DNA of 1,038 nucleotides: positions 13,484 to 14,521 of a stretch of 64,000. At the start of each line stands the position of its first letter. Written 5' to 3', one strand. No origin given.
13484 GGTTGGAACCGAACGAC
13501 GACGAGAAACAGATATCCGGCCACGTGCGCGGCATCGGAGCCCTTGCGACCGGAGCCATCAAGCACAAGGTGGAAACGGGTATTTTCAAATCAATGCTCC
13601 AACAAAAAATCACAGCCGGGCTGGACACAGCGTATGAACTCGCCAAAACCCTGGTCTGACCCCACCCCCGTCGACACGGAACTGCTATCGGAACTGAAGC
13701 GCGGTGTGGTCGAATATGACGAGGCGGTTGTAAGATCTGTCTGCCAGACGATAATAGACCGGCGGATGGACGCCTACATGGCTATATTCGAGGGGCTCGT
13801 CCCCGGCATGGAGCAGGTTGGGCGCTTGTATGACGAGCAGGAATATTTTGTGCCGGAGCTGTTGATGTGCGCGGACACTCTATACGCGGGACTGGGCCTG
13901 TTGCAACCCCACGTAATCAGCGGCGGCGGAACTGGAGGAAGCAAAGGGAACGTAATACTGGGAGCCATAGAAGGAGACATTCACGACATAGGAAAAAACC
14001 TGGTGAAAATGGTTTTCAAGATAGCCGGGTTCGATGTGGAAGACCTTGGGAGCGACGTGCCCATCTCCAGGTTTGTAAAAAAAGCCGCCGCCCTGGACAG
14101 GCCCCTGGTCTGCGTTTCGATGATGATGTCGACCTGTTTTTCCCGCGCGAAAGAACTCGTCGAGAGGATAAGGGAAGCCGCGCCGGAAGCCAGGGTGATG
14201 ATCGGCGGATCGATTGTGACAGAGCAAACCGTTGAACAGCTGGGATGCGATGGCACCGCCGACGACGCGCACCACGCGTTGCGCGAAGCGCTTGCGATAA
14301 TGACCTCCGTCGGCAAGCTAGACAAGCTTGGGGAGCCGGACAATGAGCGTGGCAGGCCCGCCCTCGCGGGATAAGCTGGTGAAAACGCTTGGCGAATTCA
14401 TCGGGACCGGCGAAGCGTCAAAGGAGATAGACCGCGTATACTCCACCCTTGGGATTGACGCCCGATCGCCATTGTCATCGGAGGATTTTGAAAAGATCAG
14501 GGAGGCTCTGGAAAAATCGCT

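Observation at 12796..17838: MtdA-like dehydrogenase, standalone corrinoid protein, PAS kinase, sigma-54 regulator and pteridine-reductase-like SDR in one co-directional block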

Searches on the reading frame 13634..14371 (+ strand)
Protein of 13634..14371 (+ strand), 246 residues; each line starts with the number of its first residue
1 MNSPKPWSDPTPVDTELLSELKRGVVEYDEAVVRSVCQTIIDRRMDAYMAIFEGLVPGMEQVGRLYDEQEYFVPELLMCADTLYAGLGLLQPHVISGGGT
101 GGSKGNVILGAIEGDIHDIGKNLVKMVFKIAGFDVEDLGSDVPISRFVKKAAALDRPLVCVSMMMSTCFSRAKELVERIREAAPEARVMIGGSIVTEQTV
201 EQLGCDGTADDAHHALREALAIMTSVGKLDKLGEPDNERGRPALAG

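Call 3: search_protein_families(library=pfam, proteins=[window:13634-14371:+], max_evalue=0.01)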
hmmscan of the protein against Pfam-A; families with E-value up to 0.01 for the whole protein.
window:13634-14371:+ (246 aa): 2 families
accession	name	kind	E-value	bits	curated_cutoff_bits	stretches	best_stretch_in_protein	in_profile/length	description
PF02310.24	B12-binding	-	3.3e-21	75.8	32.1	1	106-212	2-116/121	B12 binding domain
PF02607.22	B12-binding_2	-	2.2e-18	66.6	23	1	18-90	2-73/74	B12 binding domain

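Call 6: search_protein_families(library=ncbifam, proteins=[window:13634-14371:+], max_evalue=0.001)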
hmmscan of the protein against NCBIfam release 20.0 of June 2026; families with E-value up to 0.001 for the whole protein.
window:13634-14371:+ (246 aa): 12 families
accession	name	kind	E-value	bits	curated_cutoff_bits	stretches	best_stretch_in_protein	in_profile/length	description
NF047995.1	corrinoid_MtgC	exception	6.4e-46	156.5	310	1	16-219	3-209/215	glycine betaine-specific corrinoid protein MtgC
TIGR02370.1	pyl_corrinoid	subfamily_domain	5.6e-45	153.1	215.3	1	21-215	2-197/197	methyltransferase cognate corrinoid protein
NF041607.1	dimeth_corrin_MtbC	equivalog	3.8e-35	121.3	350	1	26-220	6-200/203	dimethylamine corrinoid protein MtbC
NF047996.1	corrin_MtgC_2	exception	1.4e-34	119.5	370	1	17-216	4-203/212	glycine betaine-specific corrinoid protein MtgC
NF040669.1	MtaC2_Meth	equivalog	8.4e-31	107.3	450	1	16-223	41-246/267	methanol--corrinoid protein MtaC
NF040655.1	MtaC_Meth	equivalog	8.8e-31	106.8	420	1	15-232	33-246/253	methanol--corrinoid protein MtaC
TIGR02082.1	metH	equivalog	1.6e-24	85.7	1010.85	1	21-202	650-831/1182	methionine synthase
NF007024.0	PRK09490.1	equivalog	6.9e-20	70.5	1497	1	11-195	659-842/1234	methionine synthase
NF002612.0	PRK02261.1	equivalog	1.9e-11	43.6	110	1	104-198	3-98/148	methylaspartate mutase subunit S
TIGR01501.1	MthylAspMutase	equivalog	2e-09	37.3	135.8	1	106-198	3-96/134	methylaspartate mutase subunit S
NF052513.1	TransRegCarH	equivalog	1.3e-05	24.6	400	1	51-207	116-263/274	HTH-type transcriptional repressor CarH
TIGR00640.1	acid_CoA_mut_C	subfamily_domain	0.0001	22.3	57.45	1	106-209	4-107/132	methylmalonyl-CoA mutase C-terminal domain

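Call 14: find_homologous_proteins(query=window:13634-14371:+, max_evalue=0.00001)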
Query window:13634-14371:+ (246 aa): 2566 proteins with E <= 0.00001 among 5636 candidates; the best 120 are listed.
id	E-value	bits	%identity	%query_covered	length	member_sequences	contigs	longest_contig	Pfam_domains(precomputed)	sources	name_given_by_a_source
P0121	2.5e-140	484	90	100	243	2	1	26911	PF02607.23,PF02310.25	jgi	-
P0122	1.9e-96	340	64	100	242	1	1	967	PF02607.23,PF02310.25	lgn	-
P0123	5.1e-92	326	64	96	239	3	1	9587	PF02607.23,PF02310.25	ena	-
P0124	2.5e-90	320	62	92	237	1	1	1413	PF02607.23,PF02310.25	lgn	-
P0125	3.5e-89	317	63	94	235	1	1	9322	PF02607.23,PF02310.25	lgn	-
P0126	5.0e-86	306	62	91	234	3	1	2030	PF02607.23,PF02310.25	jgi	jgi:methanogenic corrinoid protein MtbC1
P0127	7.2e-86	306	61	91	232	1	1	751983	PF02607.23,PF02310.25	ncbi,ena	-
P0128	1.1e-84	302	57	97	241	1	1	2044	PF02607.23,PF02310.25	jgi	jgi:methanogenic corrinoid protein MtbC1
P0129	3.1e-84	300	55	99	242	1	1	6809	PF02607.23,PF02310.25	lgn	-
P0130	1.9e-83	298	59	93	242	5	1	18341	PF02607.23,PF02310.25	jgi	-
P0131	3.5e-83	297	59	92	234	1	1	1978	PF02607.23,PF02310.25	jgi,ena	-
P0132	1.2e-81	292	60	91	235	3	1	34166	PF02607.23,PF02310.25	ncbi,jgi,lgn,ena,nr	ncbi:MAG: cobalamin-dependent protein [Nitrospinota bacterium]|nr:cobalamin-dependent protein [Nitro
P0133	1.7e-81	291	60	91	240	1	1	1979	PF02607.23,PF02310.25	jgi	-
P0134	7.2e-79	283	57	93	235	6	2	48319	PF02607.23,PF02310.25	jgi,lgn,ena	-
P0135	6.3e-76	273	59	87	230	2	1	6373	PF02607.23,PF02310.25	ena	-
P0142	7.7e-67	243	51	90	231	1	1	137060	PF02607.23,PF02310.25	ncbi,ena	-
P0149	6.0e-66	240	49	91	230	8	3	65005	PF02607.23,PF02310.25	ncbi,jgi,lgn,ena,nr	ncbi:MAG TPA: cobalamin-binding protein [Nitrospirae bacterium]|nr:cobalamin-binding protein [Nitros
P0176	1.0e-63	233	48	88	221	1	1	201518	PF02607.23,PF02310.25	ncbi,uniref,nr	ncbi:corrinoid protein of di/trimethylamine methyltransferase [Desulfofundulus luciae]|uniref:Corrin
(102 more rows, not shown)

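Call 19: search_solved_structures(query=window:13634-14371:+, max_evalue=0.001, show_alignments=2)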
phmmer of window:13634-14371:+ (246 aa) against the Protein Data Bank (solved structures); distinct sequences matched with E-value up to 0.001: 21.
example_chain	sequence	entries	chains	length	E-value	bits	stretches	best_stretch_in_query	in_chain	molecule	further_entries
7xcn_M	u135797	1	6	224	4.8e-34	121.2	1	16-223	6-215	Trimethylamine methyltransferase corrinoid protein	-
1y80_A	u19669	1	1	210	3.4e-30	108.6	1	19-216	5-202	Predicted cobalamin binding protein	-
4jgi_A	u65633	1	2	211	5.5e-25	91.5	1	25-212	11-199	Putative uncharacterized protein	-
3ezx_A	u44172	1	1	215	9e-25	90.8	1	15-223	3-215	Monomethylamine corrinoid protein 1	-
2i2x_B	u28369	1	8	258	2.3e-23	86.2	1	15-229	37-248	Methyltransferase 1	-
8ssd_A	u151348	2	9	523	1.4e-18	70.6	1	17-205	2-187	Methionine synthase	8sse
9cbp_A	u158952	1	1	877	1.8e-18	70.2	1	17-205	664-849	Methionine synthase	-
8ssc_A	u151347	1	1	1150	2.6e-18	69.7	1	17-205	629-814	Methionine synthase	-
9cbr_A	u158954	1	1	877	5e-18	68.8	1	17-205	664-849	Methionine synthase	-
9cbq_A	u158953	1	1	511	6.7e-18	68.3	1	17-205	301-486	Methionine synthase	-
9cbo_A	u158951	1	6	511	9.1e-18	67.9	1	17-205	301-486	Methionine synthase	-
1bmt_A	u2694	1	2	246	3.2e-17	66.1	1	49-196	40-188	METHIONINE SYNTHASE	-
8g3h_A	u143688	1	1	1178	4e-16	62.6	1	50-204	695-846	Methionine synthase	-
3bul_A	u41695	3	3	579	4.7e-15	59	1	50-195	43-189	Methionine synthase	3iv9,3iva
1k7y_A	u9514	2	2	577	4.8e-15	59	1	49-195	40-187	methionine synthase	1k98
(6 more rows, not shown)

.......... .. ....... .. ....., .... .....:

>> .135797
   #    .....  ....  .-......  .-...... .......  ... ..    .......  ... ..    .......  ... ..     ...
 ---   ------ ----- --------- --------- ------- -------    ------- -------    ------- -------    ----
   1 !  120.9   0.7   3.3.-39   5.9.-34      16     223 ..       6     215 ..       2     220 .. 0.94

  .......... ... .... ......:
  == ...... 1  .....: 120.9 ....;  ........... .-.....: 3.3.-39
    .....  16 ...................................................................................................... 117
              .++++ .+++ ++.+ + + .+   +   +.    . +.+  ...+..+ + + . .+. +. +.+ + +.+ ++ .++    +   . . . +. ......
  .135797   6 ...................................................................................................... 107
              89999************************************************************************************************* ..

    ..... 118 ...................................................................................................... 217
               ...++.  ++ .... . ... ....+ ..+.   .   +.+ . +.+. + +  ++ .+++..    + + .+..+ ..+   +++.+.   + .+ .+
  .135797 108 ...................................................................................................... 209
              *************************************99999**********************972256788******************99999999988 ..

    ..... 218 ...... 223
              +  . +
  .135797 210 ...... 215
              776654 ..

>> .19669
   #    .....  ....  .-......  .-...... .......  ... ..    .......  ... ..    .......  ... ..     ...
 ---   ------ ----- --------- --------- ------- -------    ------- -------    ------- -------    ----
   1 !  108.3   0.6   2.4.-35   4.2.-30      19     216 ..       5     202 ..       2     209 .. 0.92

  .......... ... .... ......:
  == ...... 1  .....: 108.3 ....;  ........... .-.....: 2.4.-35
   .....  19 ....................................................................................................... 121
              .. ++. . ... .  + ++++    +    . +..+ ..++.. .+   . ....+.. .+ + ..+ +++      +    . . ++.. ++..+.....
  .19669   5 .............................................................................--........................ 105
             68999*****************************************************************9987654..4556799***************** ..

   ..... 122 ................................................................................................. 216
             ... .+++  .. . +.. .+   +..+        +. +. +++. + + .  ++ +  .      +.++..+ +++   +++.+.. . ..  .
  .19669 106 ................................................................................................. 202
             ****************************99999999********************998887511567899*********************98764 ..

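Call 25: find_encoding_contigs(protein=P0149, flank=6000, max_places=1)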
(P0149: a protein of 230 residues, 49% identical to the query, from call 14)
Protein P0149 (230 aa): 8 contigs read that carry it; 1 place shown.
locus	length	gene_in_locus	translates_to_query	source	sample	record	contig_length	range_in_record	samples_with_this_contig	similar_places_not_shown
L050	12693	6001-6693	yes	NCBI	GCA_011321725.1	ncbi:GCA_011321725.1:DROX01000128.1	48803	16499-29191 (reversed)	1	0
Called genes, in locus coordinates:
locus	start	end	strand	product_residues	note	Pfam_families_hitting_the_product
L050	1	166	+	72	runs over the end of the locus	PF01206:TusA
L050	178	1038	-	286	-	PF02492:cobW, PF07683:CobW_C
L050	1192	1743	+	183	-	PF02566:OsmC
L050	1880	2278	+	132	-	-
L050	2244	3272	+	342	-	PF01208:URO-D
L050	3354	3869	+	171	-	PF02627:CMD (weak)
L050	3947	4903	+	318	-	PF02007:MtrH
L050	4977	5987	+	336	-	PF01208:URO-D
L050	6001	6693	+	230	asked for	PF02607:B12-binding_2, PF02310:B12-binding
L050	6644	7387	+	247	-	PF00037:Fer4 (faint), PF13484:Fer4_16 (weak)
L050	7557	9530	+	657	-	PF00111:Fer2, PF17650:RACo_linker, PF17651:Raco_middle, PF14574:RACo_C_ter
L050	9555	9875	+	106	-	PF22263:DUF6951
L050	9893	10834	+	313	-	PF00763:THF_DHG_CYH, PF02882:THF_DHG_CYH_C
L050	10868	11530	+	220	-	-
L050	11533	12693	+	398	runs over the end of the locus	PF13237:Fer4_10 (faint), PF12838:Fer4_7 (weak), PF13183:Fer4_8, PF13534:Fer4_17 (weak), PF02754:CCG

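Call 26: find_encoding_contigs(protein=P0142, flank=6000, max_places=1)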
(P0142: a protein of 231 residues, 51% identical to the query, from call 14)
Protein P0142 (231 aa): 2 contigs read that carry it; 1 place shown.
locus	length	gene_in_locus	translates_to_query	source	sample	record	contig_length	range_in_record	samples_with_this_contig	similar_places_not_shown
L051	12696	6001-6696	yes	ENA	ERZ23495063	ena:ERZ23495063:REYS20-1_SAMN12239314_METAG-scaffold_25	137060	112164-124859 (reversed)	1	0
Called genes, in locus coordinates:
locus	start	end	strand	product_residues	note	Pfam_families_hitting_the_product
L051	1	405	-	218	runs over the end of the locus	-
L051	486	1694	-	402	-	PF01941:AdoMet_Synthase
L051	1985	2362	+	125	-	-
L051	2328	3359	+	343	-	PF01208:URO-D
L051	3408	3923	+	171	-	PF02627:CMD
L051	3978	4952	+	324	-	PF02007:MtrH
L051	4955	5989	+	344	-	PF01208:URO-D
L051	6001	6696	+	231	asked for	PF02607:B12-binding_2, PF02310:B12-binding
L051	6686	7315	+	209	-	PF00037:Fer4 (faint), PF12800:Fer4_4 (faint), PF12837:Fer4_6 (faint), PF12838:Fer4_7, PF13484:Fer4_16, PF12798:Fer4_3 (faint)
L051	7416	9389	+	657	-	PF00111:Fer2, PF17650:RACo_linker, PF17651:Raco_middle, PF14574:RACo_C_ter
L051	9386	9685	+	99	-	PF22263:DUF6951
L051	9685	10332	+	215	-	-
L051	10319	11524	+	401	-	PF12838:Fer4_7 (weak), PF13183:Fer4_8, PF13237:Fer4_10 (faint), PF13534:Fer4_17, PF02754:CCG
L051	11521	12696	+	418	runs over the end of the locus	PF00291:PALP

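Call 27: find_encoding_contigs(protein=P0176, flank=6000, max_places=1)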
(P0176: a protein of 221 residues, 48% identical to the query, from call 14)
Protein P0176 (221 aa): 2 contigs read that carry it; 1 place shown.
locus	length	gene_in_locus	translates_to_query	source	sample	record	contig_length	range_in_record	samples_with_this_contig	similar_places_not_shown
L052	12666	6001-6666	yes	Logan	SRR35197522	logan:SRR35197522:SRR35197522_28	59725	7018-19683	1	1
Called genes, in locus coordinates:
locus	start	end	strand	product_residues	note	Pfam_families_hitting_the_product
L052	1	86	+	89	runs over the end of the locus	PF13192:Thioredoxin_3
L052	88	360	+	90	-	PF13192:Thioredoxin_3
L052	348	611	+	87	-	-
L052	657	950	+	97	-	-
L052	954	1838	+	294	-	PF12637:TSCPD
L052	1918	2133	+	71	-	-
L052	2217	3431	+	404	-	PF02463:SMC_N, PF13175:AAA_15 (weak), PF13476:AAA_23, PF13304:AAA_21 (faint)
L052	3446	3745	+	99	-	-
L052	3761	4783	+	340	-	PF02492:cobW, PF07683:CobW_C (weak)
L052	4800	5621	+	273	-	PF01497:Peripla_BP_2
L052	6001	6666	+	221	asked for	PF02607:B12-binding_2, PF02310:B12-binding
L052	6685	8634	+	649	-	PF00111:Fer2, PF17650:RACo_linker, PF17651:Raco_middle, PF14574:RACo_C_ter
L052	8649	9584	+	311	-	PF02007:MtrH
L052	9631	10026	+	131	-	PF01243:PNPOx_N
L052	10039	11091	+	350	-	PF01208:URO-D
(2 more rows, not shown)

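Call 53: list_cluster_members(proteins=[P0001, window:13634-14371:+, window:14343-15719:+, window:17092-17835:+, window:15722-16756:+, window:39785-41605:+])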
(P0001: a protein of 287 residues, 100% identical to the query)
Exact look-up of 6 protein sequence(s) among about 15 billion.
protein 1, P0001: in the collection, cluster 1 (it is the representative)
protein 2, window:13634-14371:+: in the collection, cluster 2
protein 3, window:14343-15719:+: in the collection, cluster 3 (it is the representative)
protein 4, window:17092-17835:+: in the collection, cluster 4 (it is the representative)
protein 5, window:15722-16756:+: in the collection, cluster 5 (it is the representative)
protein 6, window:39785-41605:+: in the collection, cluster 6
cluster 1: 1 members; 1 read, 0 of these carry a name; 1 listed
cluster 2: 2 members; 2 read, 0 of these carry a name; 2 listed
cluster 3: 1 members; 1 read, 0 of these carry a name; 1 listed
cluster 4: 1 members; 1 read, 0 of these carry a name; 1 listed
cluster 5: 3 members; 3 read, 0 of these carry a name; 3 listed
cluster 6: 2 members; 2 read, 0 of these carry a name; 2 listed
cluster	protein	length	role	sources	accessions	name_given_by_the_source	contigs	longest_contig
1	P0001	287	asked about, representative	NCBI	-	-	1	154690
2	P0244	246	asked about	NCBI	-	-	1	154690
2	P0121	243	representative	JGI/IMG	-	-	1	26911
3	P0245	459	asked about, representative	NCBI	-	-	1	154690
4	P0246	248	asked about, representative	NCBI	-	-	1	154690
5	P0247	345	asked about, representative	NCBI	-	-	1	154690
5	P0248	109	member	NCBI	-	-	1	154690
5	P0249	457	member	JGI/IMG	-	-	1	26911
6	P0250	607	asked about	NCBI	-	-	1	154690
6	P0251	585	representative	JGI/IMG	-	-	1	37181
